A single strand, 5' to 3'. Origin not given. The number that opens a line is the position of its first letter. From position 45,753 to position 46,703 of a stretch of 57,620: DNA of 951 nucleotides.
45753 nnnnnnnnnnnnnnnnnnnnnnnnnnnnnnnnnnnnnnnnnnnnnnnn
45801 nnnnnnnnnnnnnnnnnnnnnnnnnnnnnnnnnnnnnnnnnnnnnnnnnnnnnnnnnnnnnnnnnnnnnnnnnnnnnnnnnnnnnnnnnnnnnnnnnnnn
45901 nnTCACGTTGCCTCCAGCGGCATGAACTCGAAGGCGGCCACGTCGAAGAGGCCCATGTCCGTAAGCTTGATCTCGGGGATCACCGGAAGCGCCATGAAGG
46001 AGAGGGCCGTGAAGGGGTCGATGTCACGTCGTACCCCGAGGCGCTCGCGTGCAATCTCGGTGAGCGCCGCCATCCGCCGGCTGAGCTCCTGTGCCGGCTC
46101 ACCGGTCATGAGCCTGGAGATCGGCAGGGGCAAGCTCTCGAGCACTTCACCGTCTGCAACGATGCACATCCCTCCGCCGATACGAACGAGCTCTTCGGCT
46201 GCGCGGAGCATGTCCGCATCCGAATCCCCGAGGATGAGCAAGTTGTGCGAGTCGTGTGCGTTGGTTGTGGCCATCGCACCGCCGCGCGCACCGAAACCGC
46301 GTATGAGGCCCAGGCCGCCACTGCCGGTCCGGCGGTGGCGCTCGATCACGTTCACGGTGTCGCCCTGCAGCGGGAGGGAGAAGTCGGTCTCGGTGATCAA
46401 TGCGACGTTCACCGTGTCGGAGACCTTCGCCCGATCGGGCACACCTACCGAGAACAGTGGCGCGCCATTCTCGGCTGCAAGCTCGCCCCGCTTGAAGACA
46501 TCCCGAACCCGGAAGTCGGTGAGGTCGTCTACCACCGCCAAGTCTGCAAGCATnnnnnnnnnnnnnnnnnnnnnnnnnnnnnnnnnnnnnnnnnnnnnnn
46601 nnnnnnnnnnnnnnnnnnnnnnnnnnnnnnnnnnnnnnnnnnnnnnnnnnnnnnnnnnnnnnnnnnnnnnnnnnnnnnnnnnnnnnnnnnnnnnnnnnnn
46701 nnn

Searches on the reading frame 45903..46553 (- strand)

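Call 31: search_protein_families(library=pfam, proteins=[window:45903-46553:-], max_evalue=0.01)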
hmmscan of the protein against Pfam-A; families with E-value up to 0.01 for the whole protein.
window:45903-46553:- (216 aa): 1 family
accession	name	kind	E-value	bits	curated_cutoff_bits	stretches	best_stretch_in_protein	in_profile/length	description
PF13382.11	Adenine_deam_C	-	1.6e-51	174.5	27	1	67-208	29-168/169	Adenine deaminase C-terminal domain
